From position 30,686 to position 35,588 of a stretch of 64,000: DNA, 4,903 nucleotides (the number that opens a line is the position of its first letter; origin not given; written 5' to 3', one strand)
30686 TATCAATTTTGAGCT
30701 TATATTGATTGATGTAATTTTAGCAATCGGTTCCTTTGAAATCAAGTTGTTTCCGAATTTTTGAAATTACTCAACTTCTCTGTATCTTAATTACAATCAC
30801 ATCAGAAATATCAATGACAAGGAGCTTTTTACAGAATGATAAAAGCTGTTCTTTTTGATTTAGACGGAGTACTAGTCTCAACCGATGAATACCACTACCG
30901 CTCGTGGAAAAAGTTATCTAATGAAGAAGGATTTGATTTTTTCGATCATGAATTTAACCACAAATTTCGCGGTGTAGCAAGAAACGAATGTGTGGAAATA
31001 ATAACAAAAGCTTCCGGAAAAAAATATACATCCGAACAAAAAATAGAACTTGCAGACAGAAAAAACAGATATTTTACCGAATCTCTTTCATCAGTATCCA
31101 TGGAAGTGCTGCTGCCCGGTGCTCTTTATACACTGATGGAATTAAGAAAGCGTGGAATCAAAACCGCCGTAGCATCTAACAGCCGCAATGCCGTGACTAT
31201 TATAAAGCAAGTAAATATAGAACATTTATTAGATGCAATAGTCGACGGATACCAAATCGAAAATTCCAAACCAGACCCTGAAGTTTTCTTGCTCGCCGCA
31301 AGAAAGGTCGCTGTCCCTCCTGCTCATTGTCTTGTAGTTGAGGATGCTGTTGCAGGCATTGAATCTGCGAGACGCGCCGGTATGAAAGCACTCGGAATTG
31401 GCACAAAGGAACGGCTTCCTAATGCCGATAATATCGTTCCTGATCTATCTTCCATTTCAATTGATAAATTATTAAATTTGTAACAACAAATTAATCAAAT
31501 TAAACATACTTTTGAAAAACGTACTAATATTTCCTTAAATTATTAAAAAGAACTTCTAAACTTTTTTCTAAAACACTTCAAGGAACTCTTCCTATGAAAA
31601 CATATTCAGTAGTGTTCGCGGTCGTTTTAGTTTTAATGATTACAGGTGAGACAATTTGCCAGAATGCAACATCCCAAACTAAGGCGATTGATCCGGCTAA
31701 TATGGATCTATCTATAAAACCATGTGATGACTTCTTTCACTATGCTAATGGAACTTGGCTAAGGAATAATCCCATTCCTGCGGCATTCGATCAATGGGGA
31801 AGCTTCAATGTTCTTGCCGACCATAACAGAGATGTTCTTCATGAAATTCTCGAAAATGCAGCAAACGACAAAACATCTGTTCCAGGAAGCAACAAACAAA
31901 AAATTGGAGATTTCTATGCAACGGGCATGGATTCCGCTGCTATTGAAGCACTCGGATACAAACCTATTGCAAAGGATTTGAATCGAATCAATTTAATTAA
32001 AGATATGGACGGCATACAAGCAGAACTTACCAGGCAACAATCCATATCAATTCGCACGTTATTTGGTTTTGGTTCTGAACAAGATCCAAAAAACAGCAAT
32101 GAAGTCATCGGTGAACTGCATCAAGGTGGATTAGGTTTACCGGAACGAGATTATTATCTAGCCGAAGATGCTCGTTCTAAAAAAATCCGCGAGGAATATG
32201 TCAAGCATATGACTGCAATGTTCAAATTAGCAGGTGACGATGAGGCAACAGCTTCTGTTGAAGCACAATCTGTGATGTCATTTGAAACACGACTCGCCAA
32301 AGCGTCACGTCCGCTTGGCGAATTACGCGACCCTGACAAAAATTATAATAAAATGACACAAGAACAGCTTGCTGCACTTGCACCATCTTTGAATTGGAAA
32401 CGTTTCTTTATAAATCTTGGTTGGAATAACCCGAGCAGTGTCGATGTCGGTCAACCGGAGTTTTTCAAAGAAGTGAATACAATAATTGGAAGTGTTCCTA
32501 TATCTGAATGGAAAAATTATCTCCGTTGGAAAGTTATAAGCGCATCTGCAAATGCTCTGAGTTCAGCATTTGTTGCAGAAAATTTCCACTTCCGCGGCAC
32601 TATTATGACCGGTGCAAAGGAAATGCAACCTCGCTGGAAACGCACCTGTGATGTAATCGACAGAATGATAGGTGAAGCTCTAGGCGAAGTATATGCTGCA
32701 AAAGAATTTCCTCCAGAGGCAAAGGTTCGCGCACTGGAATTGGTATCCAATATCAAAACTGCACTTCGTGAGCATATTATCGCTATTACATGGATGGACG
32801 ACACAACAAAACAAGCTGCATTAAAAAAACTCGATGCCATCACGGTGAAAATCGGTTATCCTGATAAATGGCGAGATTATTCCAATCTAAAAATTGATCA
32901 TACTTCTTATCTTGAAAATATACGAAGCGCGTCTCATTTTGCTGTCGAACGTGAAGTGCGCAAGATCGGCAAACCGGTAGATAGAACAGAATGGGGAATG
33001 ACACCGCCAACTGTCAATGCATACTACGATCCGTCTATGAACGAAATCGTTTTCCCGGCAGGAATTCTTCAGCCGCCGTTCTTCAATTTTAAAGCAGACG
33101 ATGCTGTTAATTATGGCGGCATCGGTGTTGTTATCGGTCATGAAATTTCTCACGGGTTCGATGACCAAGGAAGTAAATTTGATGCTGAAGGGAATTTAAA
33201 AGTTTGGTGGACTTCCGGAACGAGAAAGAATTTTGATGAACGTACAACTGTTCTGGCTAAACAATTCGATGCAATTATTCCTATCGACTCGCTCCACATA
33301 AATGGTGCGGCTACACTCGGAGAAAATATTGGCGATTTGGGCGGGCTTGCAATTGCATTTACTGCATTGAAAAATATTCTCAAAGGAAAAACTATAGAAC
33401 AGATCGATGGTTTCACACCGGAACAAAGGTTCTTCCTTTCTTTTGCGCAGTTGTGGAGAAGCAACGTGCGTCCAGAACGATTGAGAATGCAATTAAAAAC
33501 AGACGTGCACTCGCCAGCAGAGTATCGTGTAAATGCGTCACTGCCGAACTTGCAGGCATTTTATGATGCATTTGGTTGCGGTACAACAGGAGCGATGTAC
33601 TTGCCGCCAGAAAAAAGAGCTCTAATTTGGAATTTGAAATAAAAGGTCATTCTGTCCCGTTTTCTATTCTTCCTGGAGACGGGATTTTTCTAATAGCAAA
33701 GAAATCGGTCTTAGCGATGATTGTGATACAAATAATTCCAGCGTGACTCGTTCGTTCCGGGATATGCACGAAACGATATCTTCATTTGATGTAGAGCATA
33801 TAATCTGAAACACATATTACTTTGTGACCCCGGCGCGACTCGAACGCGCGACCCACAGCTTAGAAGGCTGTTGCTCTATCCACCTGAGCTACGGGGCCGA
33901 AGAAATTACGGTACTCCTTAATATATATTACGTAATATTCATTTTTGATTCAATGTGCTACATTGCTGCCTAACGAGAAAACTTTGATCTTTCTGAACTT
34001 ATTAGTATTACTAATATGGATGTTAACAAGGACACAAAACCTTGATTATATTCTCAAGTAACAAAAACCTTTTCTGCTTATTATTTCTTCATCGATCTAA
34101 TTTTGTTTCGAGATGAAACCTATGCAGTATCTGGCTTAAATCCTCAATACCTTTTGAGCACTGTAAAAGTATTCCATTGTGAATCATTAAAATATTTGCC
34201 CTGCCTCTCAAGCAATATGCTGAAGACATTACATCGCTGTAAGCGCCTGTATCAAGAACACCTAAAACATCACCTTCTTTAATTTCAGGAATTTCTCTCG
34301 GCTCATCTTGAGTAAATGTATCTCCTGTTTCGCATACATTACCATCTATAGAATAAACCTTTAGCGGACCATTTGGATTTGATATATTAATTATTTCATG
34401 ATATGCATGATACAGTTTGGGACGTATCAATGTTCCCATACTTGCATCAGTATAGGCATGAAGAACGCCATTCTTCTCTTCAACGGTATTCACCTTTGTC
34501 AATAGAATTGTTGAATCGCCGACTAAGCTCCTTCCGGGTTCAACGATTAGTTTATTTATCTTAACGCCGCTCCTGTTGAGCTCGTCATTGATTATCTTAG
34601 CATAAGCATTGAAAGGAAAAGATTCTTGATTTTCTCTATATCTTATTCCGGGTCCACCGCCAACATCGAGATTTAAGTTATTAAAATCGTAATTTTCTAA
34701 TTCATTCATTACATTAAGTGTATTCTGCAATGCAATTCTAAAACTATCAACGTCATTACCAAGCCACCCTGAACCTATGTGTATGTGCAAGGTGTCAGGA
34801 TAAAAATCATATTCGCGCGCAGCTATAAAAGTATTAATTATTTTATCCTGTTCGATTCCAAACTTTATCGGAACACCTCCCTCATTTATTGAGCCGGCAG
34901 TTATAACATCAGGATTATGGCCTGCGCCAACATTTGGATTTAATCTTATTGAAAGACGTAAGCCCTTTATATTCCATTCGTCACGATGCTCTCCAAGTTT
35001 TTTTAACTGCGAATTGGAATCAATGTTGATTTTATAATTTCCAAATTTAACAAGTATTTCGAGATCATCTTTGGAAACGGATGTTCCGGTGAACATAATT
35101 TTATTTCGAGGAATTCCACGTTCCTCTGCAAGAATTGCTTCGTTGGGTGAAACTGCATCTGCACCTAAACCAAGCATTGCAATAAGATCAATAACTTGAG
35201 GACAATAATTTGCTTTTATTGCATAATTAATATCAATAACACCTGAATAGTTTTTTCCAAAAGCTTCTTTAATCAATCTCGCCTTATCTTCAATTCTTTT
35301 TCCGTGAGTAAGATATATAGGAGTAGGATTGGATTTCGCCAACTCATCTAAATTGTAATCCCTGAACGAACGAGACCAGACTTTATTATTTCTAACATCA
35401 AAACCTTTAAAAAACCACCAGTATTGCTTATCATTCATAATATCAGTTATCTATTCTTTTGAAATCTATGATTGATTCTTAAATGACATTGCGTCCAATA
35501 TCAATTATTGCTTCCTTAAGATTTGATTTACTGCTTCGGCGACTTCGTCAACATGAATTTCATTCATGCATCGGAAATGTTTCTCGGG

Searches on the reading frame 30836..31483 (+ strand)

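Call 46: search_protein_families(library=pfam, proteins=[window:30836-31483:+], max_evalue=0.0001)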
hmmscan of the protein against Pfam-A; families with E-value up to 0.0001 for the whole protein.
window:30836-31483:+ (215 aa): 3 families
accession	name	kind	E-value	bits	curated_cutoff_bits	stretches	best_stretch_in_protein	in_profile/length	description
PF13419.12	HAD_2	-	9.9e-30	104.4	23.8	1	5-187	1-177/178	Haloacid dehalogenase-like hydrolase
PF00702.32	Hydrolase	-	3.5e-28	99.7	26.4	1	2-182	1-191/191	haloacid dehalogenase-like hydrolase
PF13242.12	Hydrolase_like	-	1.7e-05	25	22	1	144-190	3-50/75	HAD-hyrolase-like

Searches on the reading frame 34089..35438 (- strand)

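Call 70: search_protein_families(library=pfam, proteins=[window:34089-35438:-], max_evalue=0.00001)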
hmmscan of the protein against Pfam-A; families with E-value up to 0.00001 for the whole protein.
window:34089-35438:- (449 aa): 2 families
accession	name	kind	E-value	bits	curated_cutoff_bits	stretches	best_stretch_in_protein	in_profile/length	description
PF02784.22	Orn_Arg_deC_N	-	8.2e-36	124.1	23.4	1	48-306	3-246/247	Pyridoxal-dependent decarboxylase, pyridoxal binding domain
PF00278.28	Orn_DAP_Arg_deC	-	3.9e-17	62.8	23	1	251-398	5-95/95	Pyridoxal-dependent decarboxylase, C-terminal sheet domain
